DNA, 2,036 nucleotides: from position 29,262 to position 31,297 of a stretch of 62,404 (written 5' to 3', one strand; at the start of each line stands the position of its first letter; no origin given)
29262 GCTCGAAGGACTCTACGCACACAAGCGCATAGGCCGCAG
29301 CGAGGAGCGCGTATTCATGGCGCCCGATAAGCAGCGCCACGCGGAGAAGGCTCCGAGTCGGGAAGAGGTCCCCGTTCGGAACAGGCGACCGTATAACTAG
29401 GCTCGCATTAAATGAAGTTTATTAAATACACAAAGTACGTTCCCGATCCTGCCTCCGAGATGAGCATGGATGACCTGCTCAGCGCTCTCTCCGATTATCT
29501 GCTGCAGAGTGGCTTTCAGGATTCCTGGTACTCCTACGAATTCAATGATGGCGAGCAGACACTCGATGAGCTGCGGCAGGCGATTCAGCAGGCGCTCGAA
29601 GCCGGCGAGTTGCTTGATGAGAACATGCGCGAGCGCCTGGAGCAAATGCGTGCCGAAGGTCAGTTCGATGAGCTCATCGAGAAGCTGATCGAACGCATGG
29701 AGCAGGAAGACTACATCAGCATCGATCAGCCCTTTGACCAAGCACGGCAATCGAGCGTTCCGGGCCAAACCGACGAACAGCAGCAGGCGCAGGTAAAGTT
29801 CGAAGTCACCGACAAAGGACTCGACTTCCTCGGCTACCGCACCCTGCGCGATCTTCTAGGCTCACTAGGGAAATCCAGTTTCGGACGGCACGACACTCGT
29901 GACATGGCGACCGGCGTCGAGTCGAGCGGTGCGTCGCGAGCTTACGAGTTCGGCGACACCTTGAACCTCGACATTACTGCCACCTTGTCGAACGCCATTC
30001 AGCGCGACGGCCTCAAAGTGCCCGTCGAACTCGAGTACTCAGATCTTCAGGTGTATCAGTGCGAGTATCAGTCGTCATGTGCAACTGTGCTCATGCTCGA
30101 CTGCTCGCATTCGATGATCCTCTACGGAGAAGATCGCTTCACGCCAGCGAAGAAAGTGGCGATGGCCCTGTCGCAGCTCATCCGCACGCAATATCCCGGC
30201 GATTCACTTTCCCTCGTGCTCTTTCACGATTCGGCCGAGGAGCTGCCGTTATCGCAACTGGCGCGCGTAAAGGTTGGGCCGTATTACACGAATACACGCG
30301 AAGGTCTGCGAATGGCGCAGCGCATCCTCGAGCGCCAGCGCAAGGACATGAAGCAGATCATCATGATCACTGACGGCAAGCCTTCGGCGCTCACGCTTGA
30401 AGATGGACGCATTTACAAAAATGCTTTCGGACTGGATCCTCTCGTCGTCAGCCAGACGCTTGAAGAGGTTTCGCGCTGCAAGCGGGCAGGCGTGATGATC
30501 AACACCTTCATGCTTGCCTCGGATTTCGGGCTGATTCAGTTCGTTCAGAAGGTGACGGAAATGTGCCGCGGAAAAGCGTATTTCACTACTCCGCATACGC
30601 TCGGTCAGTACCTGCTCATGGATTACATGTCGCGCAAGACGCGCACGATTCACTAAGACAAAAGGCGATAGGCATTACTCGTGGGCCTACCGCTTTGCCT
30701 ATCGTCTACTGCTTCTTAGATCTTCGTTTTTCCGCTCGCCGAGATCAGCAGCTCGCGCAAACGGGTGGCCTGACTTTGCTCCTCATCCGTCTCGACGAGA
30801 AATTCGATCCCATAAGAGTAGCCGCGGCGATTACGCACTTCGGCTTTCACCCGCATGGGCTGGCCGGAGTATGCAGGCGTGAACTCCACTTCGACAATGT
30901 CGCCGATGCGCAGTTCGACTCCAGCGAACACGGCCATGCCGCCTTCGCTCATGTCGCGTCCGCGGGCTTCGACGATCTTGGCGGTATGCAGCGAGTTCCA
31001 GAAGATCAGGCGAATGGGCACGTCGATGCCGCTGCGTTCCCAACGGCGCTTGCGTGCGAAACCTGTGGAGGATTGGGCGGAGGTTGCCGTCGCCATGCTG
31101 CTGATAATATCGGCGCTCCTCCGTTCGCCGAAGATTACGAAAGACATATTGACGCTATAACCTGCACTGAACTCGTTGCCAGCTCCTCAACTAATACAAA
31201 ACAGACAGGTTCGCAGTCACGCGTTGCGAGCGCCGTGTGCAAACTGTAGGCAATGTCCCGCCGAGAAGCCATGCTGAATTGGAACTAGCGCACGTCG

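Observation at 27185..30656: Orphan ChlI-like AAA+ ATPase + MIDAS-VWA pair (split ChlI/ChlD logic) with an upstream stand-alone Lon-N domain gene and no substrate subunit nearby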

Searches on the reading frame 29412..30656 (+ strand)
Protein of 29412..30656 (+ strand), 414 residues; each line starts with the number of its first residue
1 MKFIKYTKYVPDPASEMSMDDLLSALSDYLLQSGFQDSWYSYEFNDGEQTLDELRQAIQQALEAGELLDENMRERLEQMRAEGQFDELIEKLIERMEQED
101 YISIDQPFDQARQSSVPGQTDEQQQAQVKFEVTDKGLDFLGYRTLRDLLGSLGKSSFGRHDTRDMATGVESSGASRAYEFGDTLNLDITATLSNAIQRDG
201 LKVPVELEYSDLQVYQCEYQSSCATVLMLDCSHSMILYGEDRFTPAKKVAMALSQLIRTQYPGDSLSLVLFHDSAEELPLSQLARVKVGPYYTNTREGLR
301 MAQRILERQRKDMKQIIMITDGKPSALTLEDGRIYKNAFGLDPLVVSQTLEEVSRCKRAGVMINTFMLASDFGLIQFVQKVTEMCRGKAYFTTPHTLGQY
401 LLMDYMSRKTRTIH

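Call 3: search_protein_families(library=pfam, proteins=[window:29412-30656:+], max_evalue=0.01)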
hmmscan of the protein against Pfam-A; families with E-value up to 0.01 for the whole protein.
window:29412-30656:+ (414 aa): 2 families
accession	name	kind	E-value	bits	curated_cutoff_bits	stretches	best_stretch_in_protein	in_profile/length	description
PF13519.12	VWA_2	-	2e-09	38.5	27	1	225-323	1-107/107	von Willebrand factor type A domain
PF00092.34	VWA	-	0.00011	23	23.8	1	226-354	3-151/174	von Willebrand factor type A domain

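Call 4: search_protein_families(library=ncbifam, proteins=[window:29412-30656:+], max_evalue=0.01)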
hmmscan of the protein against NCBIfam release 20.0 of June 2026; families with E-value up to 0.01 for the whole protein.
window:29412-30656:+ (414 aa): 1 family
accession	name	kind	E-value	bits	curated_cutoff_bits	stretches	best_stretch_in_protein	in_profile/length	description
TIGR02442.1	Cob-chelat-sub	hypoth_equivalog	1.6e-08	33.5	779.45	1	97-325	353-584/641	putative cobaltochelatase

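Call 6: search_solved_structures(query=window:29412-30656:+, max_evalue=1, show_alignments=2)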
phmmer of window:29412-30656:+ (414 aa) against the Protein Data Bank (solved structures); distinct sequences matched with E-value up to 1: 2.
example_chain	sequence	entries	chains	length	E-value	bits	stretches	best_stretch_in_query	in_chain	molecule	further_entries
4kds_A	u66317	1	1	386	0.045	16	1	184-310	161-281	Plasminogen activator inhibitor 1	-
7b7p_A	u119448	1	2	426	0.53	12.5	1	292-335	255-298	Type IV pilus biogenesis protein PilB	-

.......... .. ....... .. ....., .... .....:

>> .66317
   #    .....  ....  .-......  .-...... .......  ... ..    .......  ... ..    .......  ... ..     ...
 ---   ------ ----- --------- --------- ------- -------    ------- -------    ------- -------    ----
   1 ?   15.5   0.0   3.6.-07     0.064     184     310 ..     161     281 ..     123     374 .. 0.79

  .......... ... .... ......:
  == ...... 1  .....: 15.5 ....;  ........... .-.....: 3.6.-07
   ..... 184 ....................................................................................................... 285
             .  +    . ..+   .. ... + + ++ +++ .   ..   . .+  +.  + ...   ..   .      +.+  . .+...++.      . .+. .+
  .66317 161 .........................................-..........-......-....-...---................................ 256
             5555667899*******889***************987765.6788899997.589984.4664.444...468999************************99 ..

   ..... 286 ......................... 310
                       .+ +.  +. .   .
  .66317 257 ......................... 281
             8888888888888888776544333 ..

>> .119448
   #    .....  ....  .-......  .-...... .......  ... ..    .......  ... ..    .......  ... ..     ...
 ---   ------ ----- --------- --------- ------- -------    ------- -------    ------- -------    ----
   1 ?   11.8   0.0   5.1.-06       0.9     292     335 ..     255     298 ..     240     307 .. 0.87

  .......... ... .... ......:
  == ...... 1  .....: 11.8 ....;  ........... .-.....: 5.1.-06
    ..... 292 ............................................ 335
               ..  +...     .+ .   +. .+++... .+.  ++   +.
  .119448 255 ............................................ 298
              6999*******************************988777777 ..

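Call 7: search_protein_families(library=padloc, proteins=[window:29412-30656:+], max_evalue=0.01)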
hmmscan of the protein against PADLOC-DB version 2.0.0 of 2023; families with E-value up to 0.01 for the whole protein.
window:29412-30656:+ (414 aa): 0 families

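Call 38: find_homologous_proteins(query=window:29412-30656:+, max_evalue=0.00001)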
Query window:29412-30656:+ (414 aa): 8000 proteins with E <= 0.00001 among 8000 candidates; the best 120 are listed.
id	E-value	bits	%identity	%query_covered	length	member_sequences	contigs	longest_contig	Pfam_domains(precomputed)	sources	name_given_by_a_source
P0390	6.0e-271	916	100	100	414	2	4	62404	PF13519.13,PF27098.1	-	-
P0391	1.0e-267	905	98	100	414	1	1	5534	PF13519.13,PF27098.1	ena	-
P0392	1.3e-267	905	98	100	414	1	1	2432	PF13519.13,PF27098.1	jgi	jgi:Ca-activated chloride channel homolog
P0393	7.4e-266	899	98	100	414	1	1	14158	PF13519.13,PF27098.1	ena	-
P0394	9.4e-266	899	98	100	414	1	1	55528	PF13519.13,PF27098.1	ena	-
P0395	1.1e-265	899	98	100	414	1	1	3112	PF13519.13,PF27098.1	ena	-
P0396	2.4e-265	897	98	100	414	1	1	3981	PF13519.13,PF27098.1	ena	-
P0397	7.2e-265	896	97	100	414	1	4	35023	PF13519.13,PF27098.1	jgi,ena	jgi:Ca-activated chloride channel homolog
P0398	8.3e-265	896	97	100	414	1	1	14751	PF13519.13,PF27098.1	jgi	-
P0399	1.1e-264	895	97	100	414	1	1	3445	PF13519.13,PF27098.1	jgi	jgi:Ca-activated chloride channel family protein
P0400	3.2e-264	894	97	100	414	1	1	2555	PF13519.13,PF27098.1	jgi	jgi:Ca-activated chloride channel family protein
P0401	4.3e-264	893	97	100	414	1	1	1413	PF13519.13,PF27098.1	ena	-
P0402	4.8e-264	893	97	100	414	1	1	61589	PF13519.13,PF27098.1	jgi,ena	-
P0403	2.8e-263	891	97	100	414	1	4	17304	PF13519.13,PF27098.1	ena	-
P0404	7.3e-263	889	97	100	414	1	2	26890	PF13519.13,PF27098.1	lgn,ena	-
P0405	1.1e-262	889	97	100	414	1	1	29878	PF13519.13,PF27098.1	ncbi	-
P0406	3.0e-262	887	97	100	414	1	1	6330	PF13519.13,PF27098.1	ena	-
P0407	7.7e-262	886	96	100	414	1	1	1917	PF13519.13,PF27098.1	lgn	-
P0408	1.7e-261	885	96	100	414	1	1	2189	PF13519.13,PF27098.1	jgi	jgi:Ca-activated chloride channel family protein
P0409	2.9e-261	884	95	100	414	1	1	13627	PF13519.13,PF27098.1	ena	-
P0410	5.8e-261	883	95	100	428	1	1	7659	PF13519.13,PF27098.1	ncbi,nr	ncbi:MAG TPA: VWA domain-containing protein [Terriglobales bacterium]|nr:VWA domain-containing prote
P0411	1.6e-260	882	96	100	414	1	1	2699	PF13519.13,PF27098.1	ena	-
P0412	1.6e-258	875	94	100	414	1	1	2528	PF13519.13,PF27098.1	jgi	jgi:Ca-activated chloride channel homolog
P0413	2.5e-258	874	94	100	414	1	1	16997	PF13519.13,PF27098.1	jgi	jgi:Ca-activated chloride channel homolog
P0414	3.3e-258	874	94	100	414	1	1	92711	PF13519.13,PF27098.1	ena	-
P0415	4.5e-258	873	94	100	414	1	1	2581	PF13519.13,PF27098.1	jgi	jgi:Ca-activated chloride channel family protein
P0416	4.7e-258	873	94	100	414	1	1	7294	PF00092.35,PF13519.13,PF27098.1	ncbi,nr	ncbi:MAG TPA: VWA domain-containing protein [Terriglobales bacterium]|nr:VWA domain-containing prote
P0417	2.8e-257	871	94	100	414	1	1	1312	PF13519.13,PF27098.1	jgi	jgi:Ca-activated chloride channel family protein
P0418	5.6e-257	870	93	100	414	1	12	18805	PF13519.13,PF27098.1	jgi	jgi:Ca-activated chloride channel homolog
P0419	7.1e-257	870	99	96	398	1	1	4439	PF13519.13,PF27098.1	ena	-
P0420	7.3e-257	870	94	100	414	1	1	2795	PF13519.13,PF27098.1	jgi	jgi:Ca-activated chloride channel family protein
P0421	7.9e-257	869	94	100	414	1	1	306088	PF13519.13,PF27098.1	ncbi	ncbi:MAG: vWA domain-containing protein [Terriglobales bacterium]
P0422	9.5e-257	869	94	100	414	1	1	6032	PF13519.13,PF27098.1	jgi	jgi:Ca-activated chloride channel family protein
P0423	1.4e-256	869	94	100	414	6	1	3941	PF13519.13,PF27098.1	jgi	jgi:Ca-activated chloride channel homolog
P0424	2.5e-256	868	94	100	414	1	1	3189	PF13519.13,PF27098.1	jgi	jgi:Ca-activated chloride channel family protein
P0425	3.2e-256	867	93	100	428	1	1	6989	PF13519.13,PF27098.1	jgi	jgi:Ca-activated chloride channel family protein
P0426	5.0e-256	867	98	96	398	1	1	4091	PF13519.13,PF27098.1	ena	-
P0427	5.2e-256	867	93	100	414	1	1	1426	PF13519.13,PF27098.1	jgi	jgi:Ca-activated chloride channel homolog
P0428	8.1e-256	866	94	100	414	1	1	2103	PF13519.13,PF27098.1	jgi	jgi:Ca-activated chloride channel family protein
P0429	9.2e-256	866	93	100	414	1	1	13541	PF13519.13,PF27098.1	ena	-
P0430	1.0e-255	866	99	96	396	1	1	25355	PF13519.13,PF27098.1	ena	-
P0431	1.0e-255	866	93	100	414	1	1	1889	PF13519.13,PF27098.1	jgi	jgi:Ca-activated chloride channel homolog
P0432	1.1e-255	866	94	100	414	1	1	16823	PF13519.13,PF27098.1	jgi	jgi:Ca-activated chloride channel family protein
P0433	3.1e-255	864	92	100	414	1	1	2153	PF13519.13,PF27098.1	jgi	jgi:Ca-activated chloride channel family protein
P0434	4.2e-255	864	98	96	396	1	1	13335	PF13519.13,PF27098.1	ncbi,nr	ncbi:MAG TPA: VWA domain-containing protein [Terriglobales bacterium]|nr:VWA domain-containing prote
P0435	1.2e-254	862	93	100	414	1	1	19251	PF13519.13,PF27098.1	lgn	-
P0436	1.4e-254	862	93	100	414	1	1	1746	PF13519.13,PF27098.1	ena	-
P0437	2.0e-254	862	93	100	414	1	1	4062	PF13519.13,PF27098.1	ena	-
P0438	2.2e-254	861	93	100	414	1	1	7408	PF13519.13,PF27098.1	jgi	jgi:Ca-activated chloride channel homolog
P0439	2.2e-254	861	93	100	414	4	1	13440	PF13519.13,PF27098.1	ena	-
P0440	2.3e-254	861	93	100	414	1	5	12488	PF13519.13,PF27098.1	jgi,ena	jgi:Ca-activated chloride channel family protein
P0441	3.8e-254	861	93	100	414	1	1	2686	PF13519.13,PF27098.1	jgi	-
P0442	5.9e-254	860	93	100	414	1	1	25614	PF13519.13,PF27098.1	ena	-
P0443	7.4e-254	860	93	100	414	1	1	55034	PF13519.13,PF27098.1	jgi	-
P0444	9.9e-254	859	93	100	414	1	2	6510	PF13519.13,PF27098.1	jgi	-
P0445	1.3e-253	859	92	100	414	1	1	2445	PF13519.13,PF27098.1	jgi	jgi:Ca-activated chloride channel family protein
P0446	1.9e-253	858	92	100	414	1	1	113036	PF13519.13,PF27098.1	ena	-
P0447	2.1e-253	858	92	100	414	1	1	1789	PF13519.13,PF27098.1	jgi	jgi:Ca-activated chloride channel family protein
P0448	2.8e-253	858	92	100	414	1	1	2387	PF13519.13,PF27098.1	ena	-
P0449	3.3e-253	857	92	100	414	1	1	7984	PF13519.13,PF27098.1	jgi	jgi:Ca-activated chloride channel family protein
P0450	3.5e-253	857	93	100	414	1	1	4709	PF13519.13,PF27098.1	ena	-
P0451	4.6e-253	857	92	100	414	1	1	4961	PF13519.13,PF27098.1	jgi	jgi:Ca-activated chloride channel homolog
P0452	5.4e-253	857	92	100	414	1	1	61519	PF13519.13,PF27098.1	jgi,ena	-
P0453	6.1e-253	857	92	100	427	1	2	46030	PF13519.13,PF27098.1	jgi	-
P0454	8.6e-253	856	91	100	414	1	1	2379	PF13519.13,PF27098.1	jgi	-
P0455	1.0e-252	856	91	100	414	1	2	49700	PF13519.13,PF27098.1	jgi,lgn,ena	-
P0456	1.0e-252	856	92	100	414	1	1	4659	PF13519.13,PF27098.1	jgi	jgi:Ca-activated chloride channel family protein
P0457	1.1e-252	856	92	100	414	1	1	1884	PF13519.13,PF27098.1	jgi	jgi:Ca-activated chloride channel family protein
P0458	1.2e-252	856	92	100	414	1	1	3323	PF13519.13,PF27098.1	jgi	jgi:Ca-activated chloride channel family protein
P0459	1.3e-252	856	91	100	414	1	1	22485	PF13519.13,PF27098.1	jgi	jgi:Ca-activated chloride channel homolog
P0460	1.5e-252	855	92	100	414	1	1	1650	PF13519.13,PF27098.1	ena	-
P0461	1.6e-252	855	92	100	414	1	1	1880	PF13519.13,PF27098.1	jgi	jgi:Ca-activated chloride channel family protein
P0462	2.0e-252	855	97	96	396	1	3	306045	PF13519.13,PF27098.1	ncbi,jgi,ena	-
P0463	2.4e-252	855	91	100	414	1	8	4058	PF13519.13,PF27098.1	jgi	jgi:Ca-activated chloride channel homolog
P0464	2.7e-252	854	97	96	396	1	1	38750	PF13519.13,PF27098.1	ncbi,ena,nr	ncbi:MAG TPA: VWA domain-containing protein [Terriglobales bacterium]|nr:VWA domain-containing prote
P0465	3.5e-252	854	91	100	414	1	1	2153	PF13519.13,PF27098.1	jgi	jgi:Ca-activated chloride channel family protein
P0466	3.6e-252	854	92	100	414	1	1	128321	PF13519.13,PF27098.1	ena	-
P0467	3.9e-252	854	92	100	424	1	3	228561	PF13519.13,PF27098.1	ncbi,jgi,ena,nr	ncbi:MAG TPA: VWA domain-containing protein [Terriglobales bacterium]|jgi:Ca-activated chloride chan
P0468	4.2e-252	854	91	100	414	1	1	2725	PF13519.13,PF27098.1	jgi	jgi:Ca-activated chloride channel homolog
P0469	4.4e-252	854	91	100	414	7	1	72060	PF13519.13,PF27098.1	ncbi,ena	-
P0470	5.3e-252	854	91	100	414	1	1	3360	PF13519.13,PF27098.1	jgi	-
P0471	5.6e-252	853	91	100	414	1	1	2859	PF13519.13,PF27098.1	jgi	jgi:Ca-activated chloride channel family protein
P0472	6.5e-252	853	91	100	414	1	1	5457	PF13519.13,PF27098.1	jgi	jgi:Ca-activated chloride channel family protein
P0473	6.7e-252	853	91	100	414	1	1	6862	PF13519.13,PF27098.1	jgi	jgi:Ca-activated chloride channel family protein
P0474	1.1e-251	852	91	100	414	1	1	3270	PF13519.13,PF27098.1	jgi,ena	-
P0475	1.3e-251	852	91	100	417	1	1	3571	PF13519.13,PF27098.1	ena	-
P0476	1.4e-251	852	91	100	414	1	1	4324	PF13519.13,PF27098.1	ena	-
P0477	2.4e-251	851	91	100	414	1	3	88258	PF13519.13,PF27098.1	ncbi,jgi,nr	ncbi:MAG: hypothetical protein DMG64_04105 [Acidobacteria bacterium]|nr:MAG: hypothetical protein DM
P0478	2.4e-251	851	91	100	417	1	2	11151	PF13519.13,PF27098.1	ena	-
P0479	3.8e-251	851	91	100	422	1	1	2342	PF13519.13,PF27098.1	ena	-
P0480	3.8e-251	851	91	100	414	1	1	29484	PF13519.13,PF27098.1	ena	-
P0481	4.4e-251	850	91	100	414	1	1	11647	PF13519.13,PF27098.1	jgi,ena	-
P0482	4.6e-251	850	91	100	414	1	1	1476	PF13519.13,PF27098.1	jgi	-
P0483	5.0e-251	850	91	100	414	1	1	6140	PF13519.13,PF27098.1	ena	-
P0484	5.4e-251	850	91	100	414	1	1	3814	PF13519.13,PF27098.1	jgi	jgi:Ca-activated chloride channel homolog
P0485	7.0e-251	850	92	100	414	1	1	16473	PF13519.13,PF27098.1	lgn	-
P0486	7.8e-251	850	91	100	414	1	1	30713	PF13519.13,PF27098.1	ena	-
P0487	1.3e-250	849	91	100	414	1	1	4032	PF13519.13,PF27098.1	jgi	-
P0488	1.5e-250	849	91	100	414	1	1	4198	PF13519.13,PF27098.1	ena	-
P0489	2.0e-250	848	92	100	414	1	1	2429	PF13519.13,PF27098.1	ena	-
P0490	2.9e-250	848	91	100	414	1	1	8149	PF13519.13,PF27098.1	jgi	-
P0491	4.2e-250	847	91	100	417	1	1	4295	PF13519.13,PF27098.1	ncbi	-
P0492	4.7e-250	847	91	100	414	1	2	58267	PF13519.13,PF27098.1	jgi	-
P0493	4.9e-250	847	93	98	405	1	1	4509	PF13519.13,PF27098.1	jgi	-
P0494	5.5e-250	847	91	100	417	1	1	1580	PF13519.13,PF27098.1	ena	-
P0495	8.8e-250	846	96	96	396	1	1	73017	PF13519.13,PF27098.1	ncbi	-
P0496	9.1e-250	846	91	100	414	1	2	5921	PF13519.13,PF27098.1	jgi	-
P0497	9.9e-250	846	91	100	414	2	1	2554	PF13519.13,PF27098.1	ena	-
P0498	2.9e-249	845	91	100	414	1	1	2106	PF13519.13,PF27098.1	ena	-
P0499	1.2e-248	842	90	100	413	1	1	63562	PF13519.13,PF27098.1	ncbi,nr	ncbi:MAG TPA: VWA domain-containing protein [Terriglobales bacterium]|nr:VWA domain-containing prote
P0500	1.4e-247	839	89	100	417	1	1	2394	PF13519.13,PF27098.1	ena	-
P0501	1.5e-247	839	89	100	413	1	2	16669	PF13519.13,PF27098.1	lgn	-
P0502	2.1e-247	838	90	100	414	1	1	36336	PF13519.13,PF27098.1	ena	-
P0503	1.5e-246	836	88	100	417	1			PF13519.13,PF27098.1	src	-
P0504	1.0e-245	833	89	100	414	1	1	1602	PF13519.13,PF27098.1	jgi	jgi:Ca-activated chloride channel family protein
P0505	2.8e-245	831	94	96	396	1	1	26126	PF13519.13,PF27098.1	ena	-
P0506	4.3e-245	831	93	96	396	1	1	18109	PF13519.13,PF27098.1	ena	-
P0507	8.1e-245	830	93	96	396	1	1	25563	PF13519.13,PF27098.1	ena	-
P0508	2.5e-244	828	89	100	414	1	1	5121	PF13519.13,PF27098.1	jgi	jgi:Ca-activated chloride channel family protein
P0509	5.4e-244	827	87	100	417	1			PF13519.13,PF27098.1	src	-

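Call 43: search_solved_structures(query=A2, max_evalue=1, show_alignments=3)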
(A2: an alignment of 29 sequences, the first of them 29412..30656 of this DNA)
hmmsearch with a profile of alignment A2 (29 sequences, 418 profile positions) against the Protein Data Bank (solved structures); distinct sequences matched with E-value up to 1: 7.
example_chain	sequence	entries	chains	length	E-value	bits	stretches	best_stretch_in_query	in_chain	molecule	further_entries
7b7p_A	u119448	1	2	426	0.056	15.3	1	296-340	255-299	Type IV pilus biogenesis protein PilB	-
9qh6_G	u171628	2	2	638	0.098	14.5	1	294-337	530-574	von Willebrand factor, type A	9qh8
3ibs_A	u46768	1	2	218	0.18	13.6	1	229-327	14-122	conserved hypothetical protein BatB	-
4rck_A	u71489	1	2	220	0.23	13.3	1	231-332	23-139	Hypothetical membrane spanning protein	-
9qhd_G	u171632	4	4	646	0.38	12.6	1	295-337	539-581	Nitric oxide reductase NorD protein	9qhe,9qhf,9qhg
6msp_A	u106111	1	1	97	0.77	11.6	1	41-109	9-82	De novo Designed Protein Foldit3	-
4jdu_A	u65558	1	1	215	0.83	11.4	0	230-327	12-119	Aerotolerance-related membrane protein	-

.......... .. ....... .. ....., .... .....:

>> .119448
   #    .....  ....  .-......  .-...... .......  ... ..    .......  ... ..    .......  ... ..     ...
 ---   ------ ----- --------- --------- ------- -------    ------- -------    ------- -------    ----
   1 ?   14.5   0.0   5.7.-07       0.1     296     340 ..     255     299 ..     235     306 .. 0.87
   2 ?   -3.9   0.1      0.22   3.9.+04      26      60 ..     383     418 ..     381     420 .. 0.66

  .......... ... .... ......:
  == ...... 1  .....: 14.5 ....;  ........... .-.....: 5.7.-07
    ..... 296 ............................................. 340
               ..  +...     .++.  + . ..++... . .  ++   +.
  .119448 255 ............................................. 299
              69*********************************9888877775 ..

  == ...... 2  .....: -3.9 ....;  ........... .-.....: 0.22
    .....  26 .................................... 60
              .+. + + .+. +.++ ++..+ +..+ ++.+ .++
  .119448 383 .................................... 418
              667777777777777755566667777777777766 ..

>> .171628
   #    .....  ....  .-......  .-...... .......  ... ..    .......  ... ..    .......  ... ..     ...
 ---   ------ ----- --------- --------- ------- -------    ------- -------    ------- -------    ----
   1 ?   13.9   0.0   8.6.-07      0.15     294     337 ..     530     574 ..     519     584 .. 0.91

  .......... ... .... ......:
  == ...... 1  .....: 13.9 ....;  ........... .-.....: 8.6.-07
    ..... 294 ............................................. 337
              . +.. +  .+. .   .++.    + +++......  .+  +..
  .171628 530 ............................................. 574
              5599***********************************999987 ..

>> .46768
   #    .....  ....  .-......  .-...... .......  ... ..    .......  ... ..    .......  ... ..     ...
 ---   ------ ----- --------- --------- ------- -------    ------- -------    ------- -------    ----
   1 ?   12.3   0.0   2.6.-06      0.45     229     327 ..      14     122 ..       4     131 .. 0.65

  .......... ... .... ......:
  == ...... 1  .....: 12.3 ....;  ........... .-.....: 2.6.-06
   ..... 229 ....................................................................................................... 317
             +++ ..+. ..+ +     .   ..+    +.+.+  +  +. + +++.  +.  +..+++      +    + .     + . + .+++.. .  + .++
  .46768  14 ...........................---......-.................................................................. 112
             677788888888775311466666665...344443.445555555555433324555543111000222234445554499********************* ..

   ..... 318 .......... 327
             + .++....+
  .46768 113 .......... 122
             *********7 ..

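Call 68: predict_structure(alignment_id=A6)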
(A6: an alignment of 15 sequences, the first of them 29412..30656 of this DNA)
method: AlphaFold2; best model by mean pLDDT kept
length: 414 residues; sequences in the alignment: 15
mean_pLDDT: 38.9   pTM: 0.30
mean pLDDT of the five models: 38.9, 38.6, 38.2, 37.4, 37.0
residues with pLDDT >= 90: 0; 70-90: 35; 50-70: 48; < 50: 331
segments of 3 or more residues with pLDDT < 50: 1-16, 34-48, 107-127, 137-414
pLDDT, mean of each block of 10 residues (from residue 1): 26 47 65 42 39 71 65 77 81 73 52 30 44 51 35 27 27 30 26 29 24 20 22 23 34 37 28 28 26 33 38 27 28 30 39 42 31 42 39 39 36 24
secondary structure, 60 per line:
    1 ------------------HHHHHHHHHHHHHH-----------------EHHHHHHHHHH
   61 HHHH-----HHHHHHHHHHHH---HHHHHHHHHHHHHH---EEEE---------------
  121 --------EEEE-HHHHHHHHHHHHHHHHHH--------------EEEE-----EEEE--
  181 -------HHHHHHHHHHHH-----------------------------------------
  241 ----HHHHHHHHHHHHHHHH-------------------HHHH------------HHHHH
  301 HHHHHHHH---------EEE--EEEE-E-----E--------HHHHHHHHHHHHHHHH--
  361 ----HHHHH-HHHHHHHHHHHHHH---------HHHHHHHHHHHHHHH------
elements in order: H19-32 H51-64 H70-81 H85-98 E102-105 E129-132 H134-151 E166-169 E175-178 H188-199 H245-260 H280-283 H296-308 E318-320 E323-326 H343-358 H365-369 H371-384 H394-408

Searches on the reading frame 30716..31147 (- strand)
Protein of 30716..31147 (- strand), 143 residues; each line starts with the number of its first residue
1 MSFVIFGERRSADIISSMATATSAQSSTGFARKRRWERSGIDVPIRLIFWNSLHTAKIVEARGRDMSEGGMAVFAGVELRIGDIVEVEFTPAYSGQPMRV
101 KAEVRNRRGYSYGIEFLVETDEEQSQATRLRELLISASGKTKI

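Call 3: search_protein_families(library=pfam, proteins=[window:30716-31147:-], max_evalue=0.01)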
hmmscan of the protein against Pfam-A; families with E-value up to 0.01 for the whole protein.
window:30716-31147:- (143 aa): 1 family
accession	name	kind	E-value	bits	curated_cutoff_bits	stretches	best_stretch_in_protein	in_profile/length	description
PF07238.19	PilZ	-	8.6e-14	52.2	22.5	1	33-131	2-97/102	PilZ domain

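Call 4: search_protein_families(library=ncbifam, proteins=[window:30716-31147:-], max_evalue=0.01)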
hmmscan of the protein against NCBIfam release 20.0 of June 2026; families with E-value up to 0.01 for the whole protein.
window:30716-31147:- (143 aa): 1 family
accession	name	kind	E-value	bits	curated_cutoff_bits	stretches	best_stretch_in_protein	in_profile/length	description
TIGR02266.1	gmx_TIGR02266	paralog_domain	4.9e-06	26.6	68.7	1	56-117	14-81/96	TIGR02266 family protein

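Call 7: search_protein_families(library=padloc, proteins=[window:30716-31147:-], max_evalue=0.01)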
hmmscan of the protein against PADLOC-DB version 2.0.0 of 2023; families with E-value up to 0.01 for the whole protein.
window:30716-31147:- (143 aa): 0 families
